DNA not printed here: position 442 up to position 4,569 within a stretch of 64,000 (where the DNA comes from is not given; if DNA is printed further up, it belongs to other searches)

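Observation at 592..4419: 1275-aa fusion of MMPL exporter, lysophospholipid acyltransferase and SAM methyltransferase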

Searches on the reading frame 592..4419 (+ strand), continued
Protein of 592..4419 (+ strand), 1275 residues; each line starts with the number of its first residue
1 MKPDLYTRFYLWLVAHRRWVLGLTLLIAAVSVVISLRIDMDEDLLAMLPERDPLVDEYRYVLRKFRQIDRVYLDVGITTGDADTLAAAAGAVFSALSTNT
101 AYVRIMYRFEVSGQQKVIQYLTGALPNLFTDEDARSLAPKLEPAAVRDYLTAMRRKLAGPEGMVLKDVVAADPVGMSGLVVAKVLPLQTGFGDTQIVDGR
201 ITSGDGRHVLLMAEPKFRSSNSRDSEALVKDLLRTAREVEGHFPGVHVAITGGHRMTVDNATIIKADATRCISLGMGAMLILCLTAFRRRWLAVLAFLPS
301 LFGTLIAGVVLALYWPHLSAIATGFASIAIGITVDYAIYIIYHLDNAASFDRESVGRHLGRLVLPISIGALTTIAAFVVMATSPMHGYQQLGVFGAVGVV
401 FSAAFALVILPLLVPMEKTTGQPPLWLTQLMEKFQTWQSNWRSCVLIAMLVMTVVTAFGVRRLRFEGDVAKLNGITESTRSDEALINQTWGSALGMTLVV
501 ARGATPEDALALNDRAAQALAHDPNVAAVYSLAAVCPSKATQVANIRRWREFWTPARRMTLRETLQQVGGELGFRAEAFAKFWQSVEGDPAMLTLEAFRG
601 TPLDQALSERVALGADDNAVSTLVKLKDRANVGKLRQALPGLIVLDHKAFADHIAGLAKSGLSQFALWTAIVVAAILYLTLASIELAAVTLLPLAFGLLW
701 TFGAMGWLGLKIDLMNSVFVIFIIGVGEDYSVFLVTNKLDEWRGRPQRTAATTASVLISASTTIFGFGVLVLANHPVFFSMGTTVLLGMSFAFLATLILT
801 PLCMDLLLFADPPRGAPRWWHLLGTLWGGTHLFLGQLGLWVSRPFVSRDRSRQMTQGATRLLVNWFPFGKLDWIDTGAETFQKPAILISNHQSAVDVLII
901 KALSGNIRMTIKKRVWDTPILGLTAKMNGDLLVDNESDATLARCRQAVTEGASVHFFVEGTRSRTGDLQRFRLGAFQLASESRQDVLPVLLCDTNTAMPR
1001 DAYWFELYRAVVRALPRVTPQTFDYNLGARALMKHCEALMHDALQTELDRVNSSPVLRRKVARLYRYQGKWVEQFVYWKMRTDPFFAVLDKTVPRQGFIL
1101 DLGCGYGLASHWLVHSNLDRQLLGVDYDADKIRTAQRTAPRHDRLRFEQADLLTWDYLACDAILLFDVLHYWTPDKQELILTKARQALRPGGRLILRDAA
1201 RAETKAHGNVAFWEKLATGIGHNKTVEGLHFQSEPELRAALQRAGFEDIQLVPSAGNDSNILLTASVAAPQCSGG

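Call 10: search_protein_families(library=ncbifam, proteins=[window:592-4419:+], max_evalue=0.001)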
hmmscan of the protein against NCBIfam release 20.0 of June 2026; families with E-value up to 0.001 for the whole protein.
window:592-4419:+ (1275 aa): 20 families
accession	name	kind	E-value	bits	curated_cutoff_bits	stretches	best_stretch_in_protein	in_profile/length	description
TIGR03480.1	HpnN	hypoth_equivalog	2.2e-38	131.8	751.85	2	200-551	202-552/862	hopanoid biosynthesis associated RND transporter like protein HpnN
TIGR00921.1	2A067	subfamily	5e-36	124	351.9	2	669-804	201-343/733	hydrophobe/amphiphile efflux-3 (HAE3) family transporter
TIGR00833.1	actII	subfamily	1.6e-24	86.3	874.7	2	236-533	141-456/910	MMPL family RND transporter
TIGR00530.1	AGP_acyltrn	subfamily_domain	1.3e-19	70.2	102.95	1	882-991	15-129/130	1-acylglycerol-3-phosphate O-acyltransferase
NF052374.1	HopndTporHpnN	equivalog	6.6e-14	50.9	1100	2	663-804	715-854/858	hopanoid transporter HpnN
NF045600.2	BstA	equivalog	1.6e-13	49.5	1400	2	190-455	204-479/903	sterol transporter cytoplasmic membrane protein BstA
NF006386.0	PRK08633.1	equivalog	1.3e-12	46.3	1221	1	882-991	440-551/1147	acyl-[ACP]--phospholipid O-acyltransferase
NF011593.0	PRK15018.1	equivalog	6.5e-10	39.2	501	1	878-1050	61-234/245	1-acylglycerol-3-phosphate O-acyltransferase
NF045667.1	MTase_DVU1556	equivalog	9.4e-10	38.3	155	1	1094-1247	21-161/213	DVU_1556 family methyltransferase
NF043040.1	corrin_prot_MT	hypoth_equivalog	9.4e-10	38.3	180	1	1093-1207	39-158/216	corrinoid protein-associated methyltransferase CpaM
NF002463.0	PRK01683.1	equivalog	6.4e-08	32.5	297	1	1084-1197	19-129/258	trans-aconitate 2-methyltransferase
NF052553.1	LyOrLpactfOlsABRUA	equivalog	2e-06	27.1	300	1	877-976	59-161/263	lyso-ornithine lipid O-acyltransferase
TIGR01983.1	UbiG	equivalog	1.4e-05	24.5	102.95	1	1098-1245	52-199/228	bifunctional 2-polyprenyl-6-hydroxyphenol methylase/3-demethylubiquinol 3-O-methyltransferase UbiG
TIGR02716.1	C20_methyl_CrtF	equivalog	1.8e-05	23.9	276.1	1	1099-1252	153-305/306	bacteriochlorophyllide d C-20 methyltransferase BchU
TIGR02072.1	BioC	equivalog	2.2e-05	24.4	184.95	1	1097-1251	36-176/244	malonyl-ACP O-methyltransferase BioC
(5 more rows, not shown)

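Call 11: find_encoding_contigs(protein=window:592-4419:+, flank=10000, max_places=4)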
Protein window:592-4419:+ (1275 aa): 2 contigs read that carry it; 1 place shown.
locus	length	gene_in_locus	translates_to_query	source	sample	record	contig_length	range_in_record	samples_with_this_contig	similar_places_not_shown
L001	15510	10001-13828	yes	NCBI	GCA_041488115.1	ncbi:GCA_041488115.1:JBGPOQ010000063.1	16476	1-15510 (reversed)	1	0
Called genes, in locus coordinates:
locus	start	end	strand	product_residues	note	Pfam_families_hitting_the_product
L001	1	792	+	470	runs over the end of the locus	PF03446:NAD_binding_2, PF00393:6PGD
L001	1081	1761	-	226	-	-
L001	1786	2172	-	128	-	-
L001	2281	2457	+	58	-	-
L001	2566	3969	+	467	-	PF00501:AMP-binding, PF13193:AMP-binding_C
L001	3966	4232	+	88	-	PF00550:PP-binding (weak)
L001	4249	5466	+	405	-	-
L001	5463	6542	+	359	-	PF03486:HI0933_like (faint), PF12831:FAD_oxidored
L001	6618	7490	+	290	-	-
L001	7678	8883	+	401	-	PF00501:AMP-binding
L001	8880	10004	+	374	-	PF00535:Glycos_transf_2, PF09835:DUF2062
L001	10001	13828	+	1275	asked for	PF03176:MMPL, PF01553:Acyltransferase, PF05175:MTS (weak), PF08241:Methyltransf_11, PF08242:Methyltransf_12, PF13489:Methyltransf_23, PF13649:Methyltransf_25, PF13847:Methyltransf_31, +1 more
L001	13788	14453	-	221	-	PF01553:Acyltransferase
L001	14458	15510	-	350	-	?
